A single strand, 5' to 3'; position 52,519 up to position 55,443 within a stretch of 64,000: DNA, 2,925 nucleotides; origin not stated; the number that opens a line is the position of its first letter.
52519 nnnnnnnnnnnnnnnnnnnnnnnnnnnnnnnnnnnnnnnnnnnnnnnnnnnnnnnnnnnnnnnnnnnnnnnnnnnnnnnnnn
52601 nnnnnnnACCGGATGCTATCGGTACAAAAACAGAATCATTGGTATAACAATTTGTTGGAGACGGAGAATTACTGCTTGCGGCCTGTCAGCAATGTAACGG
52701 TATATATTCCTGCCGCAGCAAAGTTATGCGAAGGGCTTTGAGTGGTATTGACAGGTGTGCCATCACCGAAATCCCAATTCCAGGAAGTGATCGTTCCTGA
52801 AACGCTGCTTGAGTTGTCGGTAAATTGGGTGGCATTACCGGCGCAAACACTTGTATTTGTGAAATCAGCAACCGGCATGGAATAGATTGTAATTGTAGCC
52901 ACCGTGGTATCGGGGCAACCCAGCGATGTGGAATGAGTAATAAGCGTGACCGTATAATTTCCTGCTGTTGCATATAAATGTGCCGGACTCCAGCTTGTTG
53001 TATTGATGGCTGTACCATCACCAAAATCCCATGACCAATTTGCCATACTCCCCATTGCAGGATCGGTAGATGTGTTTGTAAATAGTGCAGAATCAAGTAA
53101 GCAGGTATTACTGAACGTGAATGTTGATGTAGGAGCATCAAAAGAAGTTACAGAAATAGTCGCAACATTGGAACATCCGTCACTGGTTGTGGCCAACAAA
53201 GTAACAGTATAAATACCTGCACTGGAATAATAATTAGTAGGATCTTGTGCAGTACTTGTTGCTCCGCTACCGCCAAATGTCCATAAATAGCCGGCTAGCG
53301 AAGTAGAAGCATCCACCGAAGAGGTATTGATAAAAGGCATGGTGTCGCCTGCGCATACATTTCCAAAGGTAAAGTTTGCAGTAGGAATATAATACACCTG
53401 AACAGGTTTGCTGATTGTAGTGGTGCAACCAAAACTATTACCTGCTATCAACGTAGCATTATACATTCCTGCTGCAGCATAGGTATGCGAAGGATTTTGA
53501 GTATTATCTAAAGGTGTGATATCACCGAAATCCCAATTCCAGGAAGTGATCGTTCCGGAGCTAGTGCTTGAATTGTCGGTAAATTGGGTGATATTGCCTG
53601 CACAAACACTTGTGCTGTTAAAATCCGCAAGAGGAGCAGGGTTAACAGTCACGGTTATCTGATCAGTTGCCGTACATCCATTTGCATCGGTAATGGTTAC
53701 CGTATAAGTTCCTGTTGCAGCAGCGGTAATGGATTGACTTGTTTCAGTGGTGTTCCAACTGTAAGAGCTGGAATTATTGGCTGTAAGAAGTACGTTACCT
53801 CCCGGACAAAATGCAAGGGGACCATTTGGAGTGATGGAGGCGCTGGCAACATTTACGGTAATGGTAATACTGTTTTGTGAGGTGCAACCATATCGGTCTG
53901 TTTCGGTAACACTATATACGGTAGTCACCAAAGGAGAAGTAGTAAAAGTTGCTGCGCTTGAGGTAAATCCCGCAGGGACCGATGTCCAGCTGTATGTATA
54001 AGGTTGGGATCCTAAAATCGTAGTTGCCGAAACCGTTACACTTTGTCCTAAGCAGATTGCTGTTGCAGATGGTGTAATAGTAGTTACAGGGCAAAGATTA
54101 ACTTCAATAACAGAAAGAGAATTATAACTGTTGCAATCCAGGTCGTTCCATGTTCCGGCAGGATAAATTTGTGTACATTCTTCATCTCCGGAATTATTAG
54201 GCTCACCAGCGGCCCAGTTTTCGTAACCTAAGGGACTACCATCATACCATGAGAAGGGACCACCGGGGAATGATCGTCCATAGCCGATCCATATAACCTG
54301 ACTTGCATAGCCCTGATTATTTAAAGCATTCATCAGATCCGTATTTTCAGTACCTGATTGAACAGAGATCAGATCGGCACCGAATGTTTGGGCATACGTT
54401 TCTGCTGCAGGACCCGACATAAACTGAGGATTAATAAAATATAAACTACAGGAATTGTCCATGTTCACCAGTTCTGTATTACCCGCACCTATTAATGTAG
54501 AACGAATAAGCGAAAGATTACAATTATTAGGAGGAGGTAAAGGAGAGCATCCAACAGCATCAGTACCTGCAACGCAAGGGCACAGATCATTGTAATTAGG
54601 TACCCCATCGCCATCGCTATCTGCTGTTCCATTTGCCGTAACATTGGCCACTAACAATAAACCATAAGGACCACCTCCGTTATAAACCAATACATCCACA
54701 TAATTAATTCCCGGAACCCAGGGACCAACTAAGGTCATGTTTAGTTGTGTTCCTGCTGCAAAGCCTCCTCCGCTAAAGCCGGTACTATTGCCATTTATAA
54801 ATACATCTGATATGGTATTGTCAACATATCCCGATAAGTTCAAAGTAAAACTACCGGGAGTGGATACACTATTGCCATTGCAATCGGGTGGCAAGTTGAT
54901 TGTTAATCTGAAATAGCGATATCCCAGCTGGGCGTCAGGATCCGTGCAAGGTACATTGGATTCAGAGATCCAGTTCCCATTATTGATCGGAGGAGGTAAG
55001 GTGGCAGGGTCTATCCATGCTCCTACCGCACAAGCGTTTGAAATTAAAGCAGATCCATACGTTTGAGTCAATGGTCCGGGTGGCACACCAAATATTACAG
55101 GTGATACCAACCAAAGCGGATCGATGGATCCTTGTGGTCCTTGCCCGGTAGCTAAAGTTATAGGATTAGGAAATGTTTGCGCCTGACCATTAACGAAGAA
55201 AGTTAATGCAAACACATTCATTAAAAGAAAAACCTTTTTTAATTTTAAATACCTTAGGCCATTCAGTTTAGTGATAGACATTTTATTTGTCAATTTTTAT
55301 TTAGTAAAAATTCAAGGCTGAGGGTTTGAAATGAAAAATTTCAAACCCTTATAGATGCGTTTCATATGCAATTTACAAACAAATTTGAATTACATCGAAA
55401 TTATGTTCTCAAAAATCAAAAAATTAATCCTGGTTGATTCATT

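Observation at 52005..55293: Frameshifted surface protein combining an animal-type C-type lectin domain (EPN/WND), TSP3-like Ca-binding repeats, PKD domains and a type-B T9SS CTD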

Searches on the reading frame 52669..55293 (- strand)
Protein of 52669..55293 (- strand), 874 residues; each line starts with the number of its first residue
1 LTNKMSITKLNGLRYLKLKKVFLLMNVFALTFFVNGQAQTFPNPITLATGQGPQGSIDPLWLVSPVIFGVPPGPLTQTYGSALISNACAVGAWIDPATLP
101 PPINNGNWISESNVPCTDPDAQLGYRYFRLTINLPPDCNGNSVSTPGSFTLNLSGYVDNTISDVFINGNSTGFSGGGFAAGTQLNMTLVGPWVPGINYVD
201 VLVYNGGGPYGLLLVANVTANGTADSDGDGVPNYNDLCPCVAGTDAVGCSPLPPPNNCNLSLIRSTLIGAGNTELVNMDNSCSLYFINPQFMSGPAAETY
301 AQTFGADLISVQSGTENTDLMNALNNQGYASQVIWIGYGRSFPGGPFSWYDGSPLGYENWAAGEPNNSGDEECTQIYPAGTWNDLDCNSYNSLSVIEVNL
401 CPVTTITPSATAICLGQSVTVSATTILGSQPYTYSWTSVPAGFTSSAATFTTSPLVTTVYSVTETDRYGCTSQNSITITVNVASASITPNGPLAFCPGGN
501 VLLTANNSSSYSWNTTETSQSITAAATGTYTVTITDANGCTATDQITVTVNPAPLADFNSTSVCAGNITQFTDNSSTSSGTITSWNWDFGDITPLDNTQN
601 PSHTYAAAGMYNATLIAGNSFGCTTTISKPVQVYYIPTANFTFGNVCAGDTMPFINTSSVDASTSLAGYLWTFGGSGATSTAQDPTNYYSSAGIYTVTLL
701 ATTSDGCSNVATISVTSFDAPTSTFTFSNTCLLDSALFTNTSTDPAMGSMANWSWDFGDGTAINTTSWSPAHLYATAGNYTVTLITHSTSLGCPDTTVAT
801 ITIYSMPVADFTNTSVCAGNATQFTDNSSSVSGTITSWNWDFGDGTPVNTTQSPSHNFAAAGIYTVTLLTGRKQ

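Call 5: search_protein_families(library=pfam, proteins=[window:52669-55293:-], max_evalue=0.01)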
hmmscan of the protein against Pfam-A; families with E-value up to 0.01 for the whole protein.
window:52669-55293:- (874 aa): 8 families
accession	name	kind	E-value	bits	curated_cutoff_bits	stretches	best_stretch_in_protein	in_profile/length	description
PF18911.6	PKD_4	-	4.6e-58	193.7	27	4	551-629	1-79/85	PKD domain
PF00801.26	PKD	-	5.2e-34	116.5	23.5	4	814-868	9-63/80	PKD domain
PF00059.27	Lectin_C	-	1.5e-12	48.7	22.6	1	296-391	7-101/107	Lectin C-type domain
PF08329.16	ChitinaseA_N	-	0.00075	19.6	21.2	0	676-720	66-110/133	Chitinase A, N-terminal domain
PF22352.2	K319L-like_PKD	-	0.0014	19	27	0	515-550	47-84/84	K319L-like, PKD domain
PF19081.6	Ig_7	-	0.0023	18.6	27.3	1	404-482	4-82/84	Ig-like domain CHU_C associated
PF02412.23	TSP_3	-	0.0024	18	25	1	224-243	14-33/36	Thrombospondin type 3 repeat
PF18981.6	InlK_D3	-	0.0048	17.4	25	0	519-550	41-75/75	Internalin K domain (D3/D4)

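Call 6: search_protein_families(library=ncbifam, proteins=[window:52669-55293:-], max_evalue=0.01)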
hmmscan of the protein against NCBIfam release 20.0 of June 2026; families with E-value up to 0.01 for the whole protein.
window:52669-55293:- (874 aa): 1 family
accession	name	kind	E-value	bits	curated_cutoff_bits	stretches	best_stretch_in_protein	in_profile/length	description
TIGR00864.1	PCC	subfamily_domain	1.5e-11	41.5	1861.4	2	600-869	1020-1288/2700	polycystin cation channel protein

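Call 8: find_related_loci(query=window:52669-55293:-, collection=genome_contigs, flank=6000)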
Query window:52669-55293:- (874 aa) in genome_contigs; peptide patterns used: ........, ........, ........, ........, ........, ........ (x = any residue, [..] = any of these).
46 stretches matched a pattern; 9 encode a relative of the query (tblastn E <= 1e-3); 9 distinct loci.
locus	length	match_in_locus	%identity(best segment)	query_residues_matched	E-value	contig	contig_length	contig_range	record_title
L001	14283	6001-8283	47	402-873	2e-122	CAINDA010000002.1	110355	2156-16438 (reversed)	MAG: uncultured Bacteroidetes bacterium isolate Kiruna_bin-09443 genome assembly, contig: bin-09443:02/72, whole genome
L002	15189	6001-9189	37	394-869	2e-62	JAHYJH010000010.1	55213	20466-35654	MAG: Vicingaceae bacterium isolate KA17 NODE_352_length_55213_cov_7.989398, whole genome shotgun sequence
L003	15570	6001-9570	36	486-874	1e-47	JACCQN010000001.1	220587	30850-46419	MAG: Bacteroidales bacterium isolate MIC098Bin9 NODE_10_length_220587_cov_9.963357, whole genome shotgun sequence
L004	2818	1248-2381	30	513-869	6e-24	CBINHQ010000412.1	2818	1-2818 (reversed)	MAG TPA_asm: uncultured Chitinophagaceae bacterium isolate SRR16817064_concoct_75 genome assembly, contig: ERZ27394172.2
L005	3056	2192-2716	33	502-872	2e-18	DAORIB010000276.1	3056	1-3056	MAG TPA_asm: Ferruginibacter sp. isolate AMR_MDS_5588 NODE_5585_length_3056_cov_7.367211, whole genome shotgun sequence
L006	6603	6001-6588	40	528-868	4e-13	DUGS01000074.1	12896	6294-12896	MAG TPA_asm: Methanosarcina sp. isolate UBA10923 contig_9607, whole genome shotgun sequence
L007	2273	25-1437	33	392-868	5e-13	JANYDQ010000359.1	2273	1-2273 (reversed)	MAG: Bacteroidetes bacterium isolate 336R_metabinner_73_sub 336R_k141_1464662, whole genome shotgun sequence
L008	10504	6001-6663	33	410-838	6e-9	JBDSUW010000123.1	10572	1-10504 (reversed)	MAG: Chitinophagaceae bacterium isolate cluster1_bin.590 k127_8908398, whole genome shotgun sequence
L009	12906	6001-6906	35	439-869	3e-8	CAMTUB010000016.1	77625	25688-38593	MAG: uncultured Bacteroidetes bacterium isolate G04_MAG_00060 genome assembly, contig: G04_MAG_00060_000000000003, whole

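Call 9: find_homologous_proteins(query=window:52669-55293:-, max_evalue=1e-10)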
Query window:52669-55293:- (874 aa): 399 proteins with E <= 1e-10 among 8000 candidates; the best 120 are listed.
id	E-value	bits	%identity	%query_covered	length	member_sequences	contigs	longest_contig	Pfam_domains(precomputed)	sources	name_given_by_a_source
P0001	0.0e+0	2274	93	97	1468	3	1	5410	PF00801.27,PF00059.28,PF13585.13,PF18911.7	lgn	-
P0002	0.0e+0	1071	50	39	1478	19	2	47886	PF00801.27,PF13585.13,PF08329.17,PF18911.7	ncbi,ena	-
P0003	9.0e-291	985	46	64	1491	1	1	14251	PF00801.27,PF00059.28,PF13585.13,PF18911.7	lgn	-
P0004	4.4e-284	963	49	43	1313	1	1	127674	PF00801.27,PF13585.13,PF08329.17,PF18911.7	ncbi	ncbi:MAG: PKD domain-containing protein [Bacteroidota bacterium]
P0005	1.2e-235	803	46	85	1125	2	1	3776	PF22352.3,PF00801.27,PF00059.28,PF13585.13,PF08329.17,PF18911.7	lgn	-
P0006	1.3e-233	796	47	65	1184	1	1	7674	PF00801.27,PF00059.28,PF13585.13,PF18911.7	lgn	-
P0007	1.0e-231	790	43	96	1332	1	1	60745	PF00801.27,PF00059.28,PF13585.13,PF18911.7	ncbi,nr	ncbi:MAG: PKD domain-containing protein [Bacteroidetes bacterium]|nr:PKD domain-containing protein [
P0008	1.2e-230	786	47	63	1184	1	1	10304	PF00801.27,PF00059.28,PF13585.13,PF18911.7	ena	-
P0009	7.0e-227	774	49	60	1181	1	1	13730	PF00801.27,PF00059.28,PF13585.13,PF18911.7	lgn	-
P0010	1.0e-226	773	49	63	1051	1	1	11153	PF00801.27,PF00059.28,PF13585.13,PF19081.7,PF18911.7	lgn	-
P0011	2.7e-225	769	48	60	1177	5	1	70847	PF00801.27,PF00059.28,PF13585.13,PF18911.7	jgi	jgi:gliding motility-associated-like protein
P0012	2.3e-223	762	49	62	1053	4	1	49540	PF00801.27,PF00059.28,PF13585.13,PF19081.7,PF18911.7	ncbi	-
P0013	3.0e-222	758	49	62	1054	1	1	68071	PF00801.27,PF00059.28,PF13585.13,PF19081.7,PF18911.7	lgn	-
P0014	4.3e-222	758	45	54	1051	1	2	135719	PF00801.27,PF13585.13,PF08329.17,PF18911.7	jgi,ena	-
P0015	4.6e-222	758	47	63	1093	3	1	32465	PF00059.28,PF13585.13,PF18911.7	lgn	-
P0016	1.2e-220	753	48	62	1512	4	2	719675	PF19406.6,PF00801.27,PF00059.28,PF13585.13,PF18911.7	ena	-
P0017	1.3e-220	753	49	60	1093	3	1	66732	PF19408.6,PF00801.27,PF00059.28,PF13585.13,PF18911.7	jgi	jgi:gliding motility-associated-like protein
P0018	4.9e-220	751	47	63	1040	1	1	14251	PF00801.27,PF00059.28,PF13585.13,PF18911.7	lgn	-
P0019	8.3e-220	750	38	96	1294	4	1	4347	PF00801.27,PF00059.28,PF13585.13,PF18911.7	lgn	-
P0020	2.6e-219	749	42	53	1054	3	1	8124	PF00801.27,PF13585.13,PF18911.7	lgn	-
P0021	3.0e-219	749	47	64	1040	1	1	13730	PF00801.27,PF00059.28,PF13585.13,PF18911.7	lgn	-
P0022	7.2e-219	747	46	53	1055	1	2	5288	PF00801.27,PF13585.13,PF18911.7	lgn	-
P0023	2.1e-218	746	49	62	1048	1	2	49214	PF00059.28,PF13585.13,PF18911.7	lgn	-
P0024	3.6e-218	745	46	63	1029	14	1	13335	PF00801.27,PF00059.28,PF13585.13,PF19081.7,PF18911.7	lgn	-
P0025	3.5e-217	742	48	62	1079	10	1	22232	PF00059.28,PF13585.13,PF18911.7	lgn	-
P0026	1.4e-215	736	41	54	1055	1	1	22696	PF00801.27,PF13585.13,PF18911.7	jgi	jgi:gliding motility-associated-like protein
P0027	4.4e-215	735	43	53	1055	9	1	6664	PF00801.27,PF13585.13,PF18911.7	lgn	-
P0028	6.2e-215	734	44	54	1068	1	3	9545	PF00801.27,PF13585.13,PF18911.7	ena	-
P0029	1.1e-214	733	49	63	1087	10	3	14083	PF22352.3,PF00801.27,PF00059.28,PF13585.13,PF18911.7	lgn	-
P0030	3.0e-214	732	48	62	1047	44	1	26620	PF00059.28,PF13585.13,PF18911.7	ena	-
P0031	3.2e-214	732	47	62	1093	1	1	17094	PF00801.27,PF00059.28,PF13585.13,PF18911.7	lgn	-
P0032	1.1e-213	730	47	64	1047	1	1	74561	PF00801.27,PF00059.28,PF13585.13,PF18911.7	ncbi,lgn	-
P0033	4.7e-213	728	50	60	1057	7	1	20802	PF00059.28,PF13585.13,PF18911.7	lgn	-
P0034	1.8e-211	723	46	65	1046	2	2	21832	PF00801.27,PF00059.28,PF13585.13,PF18911.7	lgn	-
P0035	2.5e-211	722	46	63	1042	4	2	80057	PF00801.27,PF00059.28,PF13585.13,PF18911.7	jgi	jgi:gliding motility-associated-like protein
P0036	1.1e-210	720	42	53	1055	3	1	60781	PF00801.27,PF13585.13,PF18911.7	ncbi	ncbi:MAG: PKD domain-containing protein [Bacteroidota bacterium]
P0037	1.5e-210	720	47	62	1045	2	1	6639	PF00801.27,PF00059.28,PF13585.13,PF18911.7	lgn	-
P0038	1.5e-210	720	43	52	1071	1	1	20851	PF00801.27,PF13585.13,PF18911.7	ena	-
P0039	1.9e-210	719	47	61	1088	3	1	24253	PF00801.27,PF00059.28,PF13585.13,PF18911.7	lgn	-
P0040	2.3e-210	719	46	63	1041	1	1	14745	PF00801.27,PF00059.28,PF13585.13,PF19081.7,PF18911.7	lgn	-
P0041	1.3e-209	717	42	70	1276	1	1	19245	PF00801.27,PF00059.28,PF13585.13,PF18911.7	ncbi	-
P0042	2.3e-209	716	51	62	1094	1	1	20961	PF00801.27,PF00059.28,PF13585.13,PF23197.2,PF19081.7,PF18911.7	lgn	-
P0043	2.9e-209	715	46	64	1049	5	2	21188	PF00801.27,PF00059.28,PF13585.13,PF18911.7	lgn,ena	-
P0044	1.3e-208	713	41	54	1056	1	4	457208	PF00801.27,PF13585.13,PF18911.7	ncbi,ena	-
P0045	3.1e-208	712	47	63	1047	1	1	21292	PF00801.27,PF00059.28,PF13585.13,PF18911.7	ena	-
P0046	3.5e-208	712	43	54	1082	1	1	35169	PF00801.27,PF13585.13,PF18911.7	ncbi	-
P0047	7.8e-208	711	45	63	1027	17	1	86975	PF00801.27,PF00059.28,PF13585.13,PF18911.7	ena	-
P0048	8.2e-208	711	47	62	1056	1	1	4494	PF00059.28,PF13585.13,PF19081.7,PF18911.7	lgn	-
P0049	1.1e-207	710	42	53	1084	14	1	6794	PF00801.27,PF13585.13,PF18911.7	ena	-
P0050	1.3e-205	703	54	65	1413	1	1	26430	PF00801.27,PF13573.13,PF00059.28,PF13585.13,PF18911.7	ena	-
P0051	1.8e-205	703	44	52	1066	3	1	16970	PF00801.27,PF13585.13,PF18911.7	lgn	-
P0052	1.3e-204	700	43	95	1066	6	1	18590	PF00801.27,PF00059.28,PF13585.13,PF18911.7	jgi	-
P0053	1.4e-204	700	40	94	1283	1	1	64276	PF22352.3,PF00801.27,PF00059.28,PF13585.13,PF23197.2,PF19081.7,PF18911.7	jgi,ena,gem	-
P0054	1.5e-204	700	43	97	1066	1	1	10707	PF00801.27,PF00059.28,PF13585.13,PF18911.7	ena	-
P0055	7.4e-203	694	38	70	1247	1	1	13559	PF00801.27,PF00059.28,PF13585.13,PF08329.17,PF18911.7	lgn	-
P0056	1.5e-202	693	40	94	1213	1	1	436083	PF00801.27,PF00059.28,PF13585.13,PF19081.7,PF18911.7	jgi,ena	-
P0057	8.3e-202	691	43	53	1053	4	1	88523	PF00801.27,PF13585.13,PF18911.7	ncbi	ncbi:MAG: PKD domain-containing protein [Bacteroidota bacterium]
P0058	3.3e-201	689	41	53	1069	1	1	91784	PF00801.27,PF13585.13,PF18911.7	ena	-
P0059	1.2e-197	677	49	71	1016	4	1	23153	PF00801.27,PF00059.28,PF13585.13,PF08329.17,PF18911.7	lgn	-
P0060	1.4e-197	677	39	70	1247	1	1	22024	PF00801.27,PF00059.28,PF13585.13,PF08329.17,PF18911.7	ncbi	-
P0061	3.8e-195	669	37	69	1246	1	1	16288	PF00801.27,PF00059.28,PF13585.13,PF13927.13,PF18911.7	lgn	-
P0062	5.3e-195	668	49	71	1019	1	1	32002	PF00801.27,PF00059.28,PF13585.13,PF18911.7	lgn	-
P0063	2.0e-193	663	40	53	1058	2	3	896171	PF00801.27,PF13585.13,PF18911.7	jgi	jgi:gliding motility-associated-like protein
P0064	2.2e-191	656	46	71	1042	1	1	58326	PF00801.27,PF00059.28,PF13585.13,PF18911.7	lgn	-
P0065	6.4e-191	655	38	53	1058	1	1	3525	PF00801.27,PF13585.13,PF18911.7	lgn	-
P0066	5.3e-190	652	48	71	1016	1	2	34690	PF00801.27,PF00059.28,PF13585.13,PF18911.7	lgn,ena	-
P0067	3.7e-189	649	44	81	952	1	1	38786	PF00801.27,PF00059.28,PF13585.13,PF18911.7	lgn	-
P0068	1.8e-188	647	49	71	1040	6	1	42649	PF00801.27,PF00059.28,PF13585.13,PF08329.17,PF18911.7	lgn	-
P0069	1.2e-187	644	47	71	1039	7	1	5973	PF00801.27,PF00059.28,PF13585.13,PF08329.17,PF18911.7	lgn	-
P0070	2.0e-186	640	46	71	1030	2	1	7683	PF00801.27,PF00059.28,PF13585.13,PF19081.7,PF18911.7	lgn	-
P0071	1.2e-185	637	48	71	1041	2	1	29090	PF00801.27,PF00059.28,PF13585.13,PF08329.17,PF18911.7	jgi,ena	-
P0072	1.2e-185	637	51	60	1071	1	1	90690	PF00801.27,PF00059.28,PF13585.13,PF19081.7,PF18911.7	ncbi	-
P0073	8.3e-184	631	47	70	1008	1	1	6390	PF00801.27,PF00059.28,PF13585.13,PF08329.17,PF18911.7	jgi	jgi:gliding motility-associated-like protein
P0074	1.6e-183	630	46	81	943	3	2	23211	PF00801.27,PF00059.28,PF13585.13,PF18911.7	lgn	-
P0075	3.3e-182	626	39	70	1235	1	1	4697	PF00801.27,PF00059.28,PF13585.13,PF08329.17,PF18911.7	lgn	-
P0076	6.9e-180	618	42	83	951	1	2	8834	PF00801.27,PF00059.28,PF13585.13,PF18911.7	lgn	-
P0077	4.8e-179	615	46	77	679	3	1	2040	PF19408.6,PF22352.3,PF00801.27,PF00059.28,PF18911.7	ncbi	ncbi:MAG: PKD domain-containing protein, partial [Bacteroidia bacterium]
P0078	3.0e-177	610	45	82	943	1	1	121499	PF19408.6,PF00801.27,PF00059.28,PF13585.13,PF18911.7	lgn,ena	-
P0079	2.2e-176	607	40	98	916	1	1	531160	PF00801.27,PF00059.28,PF13585.13,PF19081.7,PF18911.7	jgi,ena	-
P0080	9.1e-176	605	42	80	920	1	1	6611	PF22352.3,PF00801.27,PF00059.28,PF13585.13,PF19081.7,PF18911.7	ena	-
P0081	2.2e-175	603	46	70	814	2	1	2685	PF00801.27,PF00059.28,PF13585.13,PF08329.17,PF18911.7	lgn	-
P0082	5.6e-175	602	43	79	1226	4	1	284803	PF00059.28,PF13585.13,PF19081.7,PF18911.7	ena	-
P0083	2.7e-173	596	44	89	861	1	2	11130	PF00801.27,PF00059.28,PF13585.13,PF18911.7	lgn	-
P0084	3.2e-173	596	41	97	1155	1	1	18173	PF00801.27,PF00059.28,PF13585.13,PF19081.7,PF18911.7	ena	-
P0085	3.8e-173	596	41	85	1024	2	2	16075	PF22352.3,PF00801.27,PF00059.28,PF13585.13,PF19081.7,PF18911.7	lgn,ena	-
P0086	8.2e-173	595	42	90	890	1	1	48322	PF00801.27,PF00059.28,PF13585.13,PF18911.7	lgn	-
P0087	2.0e-172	594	43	77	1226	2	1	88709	PF00801.27,PF00059.28,PF13585.13,PF19081.7,PF18911.7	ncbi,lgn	-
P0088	3.3e-171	590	40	95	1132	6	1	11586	PF00801.27,PF00059.28,PF13585.13,PF19081.7,PF18911.7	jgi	-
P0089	6.2e-168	579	44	74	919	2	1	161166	PF00801.27,PF00059.28,PF13585.13,PF19081.7,PF18911.7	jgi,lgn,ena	-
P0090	1.3e-167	578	46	70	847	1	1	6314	PF00801.27,PF00059.28,PF13585.13,PF18911.7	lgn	-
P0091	1.6e-167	577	49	69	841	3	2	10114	PF00801.27,PF00059.28,PF13585.13,PF18911.7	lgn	-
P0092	2.0e-167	577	60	53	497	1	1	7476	PF13573.13,PF00059.28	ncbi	ncbi:MAG: lectin-like protein, partial [Bacteroidia bacterium]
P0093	4.1e-167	576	52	57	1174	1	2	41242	PF13573.13,PF00059.28,PF13585.13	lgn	-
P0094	5.0e-166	572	46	63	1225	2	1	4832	PF00059.28,PF13585.13,PF18911.7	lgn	-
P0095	5.3e-166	572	48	63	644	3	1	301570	PF00059.28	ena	-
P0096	1.0e-165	571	46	61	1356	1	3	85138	PF13573.13,PF00059.28,PF13585.13,PF18911.7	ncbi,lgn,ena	-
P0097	1.2e-165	571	48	73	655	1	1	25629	PF00801.27,PF13573.13,PF00059.28,PF18911.7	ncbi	ncbi:MAG: lectin-like protein, partial [Bacteroidia bacterium]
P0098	1.3e-165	571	52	57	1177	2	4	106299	PF13573.13,PF00059.28,PF13585.13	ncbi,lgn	-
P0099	4.5e-165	569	42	92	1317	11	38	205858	PF00059.28,PF13585.13,PF15123.12,PF19081.7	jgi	jgi:gliding motility-associated-like protein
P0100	1.6e-164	567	53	58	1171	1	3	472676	PF13573.13,PF00059.28,PF13585.13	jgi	-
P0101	2.9e-164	567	45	71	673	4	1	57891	PF00801.27,PF00059.28,PF18911.7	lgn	-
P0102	5.1e-164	566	48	69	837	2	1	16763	PF00801.27,PF00059.28,PF13585.13,PF18911.7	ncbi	ncbi:MAG: PKD domain-containing protein [Bacteroidota bacterium]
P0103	2.4e-163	564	39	97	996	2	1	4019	PF00059.28,PF13585.13,PF19081.7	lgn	-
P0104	6.3e-163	562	41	82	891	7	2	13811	PF00801.27,PF00059.28,PF13585.13,PF18911.7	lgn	-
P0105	1.7e-161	557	43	81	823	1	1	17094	PF00801.27,PF00059.28,PF13585.13,PF18911.7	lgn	-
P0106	2.0e-161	557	52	57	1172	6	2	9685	PF00059.28,PF13585.13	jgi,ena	jgi:gliding motility-associated-like protein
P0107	3.3e-161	556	45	70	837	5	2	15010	PF22352.3,PF00801.27,PF00059.28,PF13585.13,PF18911.7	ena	-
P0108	5.8e-161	556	53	58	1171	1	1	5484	PF13573.13,PF00059.28,PF13585.13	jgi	jgi:gliding motility-associated-like protein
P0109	6.3e-161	556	40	92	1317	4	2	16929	PF00059.28,PF13585.13,PF15123.12,PF19081.7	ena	-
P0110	5.8e-160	552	52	50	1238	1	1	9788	PF00059.28,PF13585.13,PF19081.7,PF18911.7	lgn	-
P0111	9.2e-160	552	38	96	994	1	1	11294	PF00059.28,PF13585.13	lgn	-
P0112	4.3e-159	549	41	92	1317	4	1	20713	PF00059.28,PF13585.13,PF15123.12,PF19081.7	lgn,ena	-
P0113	5.3e-159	549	46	70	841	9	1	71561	PF00801.27,PF00059.28,PF13585.13,PF18911.7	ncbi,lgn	-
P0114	3.8e-158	546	60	28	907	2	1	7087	PF00801.27,PF13585.13,PF18911.7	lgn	-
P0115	8.5e-158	545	47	69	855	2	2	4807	PF00801.27,PF00059.28,PF13585.13,PF18911.7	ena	-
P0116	1.7e-157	544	40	82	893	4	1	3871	PF00059.28,PF13585.13,PF18911.7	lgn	-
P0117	2.6e-157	544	38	98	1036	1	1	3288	PF00801.27,PF00059.28,PF13585.13,PF19081.7,PF18911.7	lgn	-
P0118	3.6e-157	543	38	97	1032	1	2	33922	PF19406.6,PF00059.28,PF13585.13,PF19081.7,PF18911.7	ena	-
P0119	1.9e-155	537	52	57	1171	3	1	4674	PF00059.28,PF13585.13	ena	-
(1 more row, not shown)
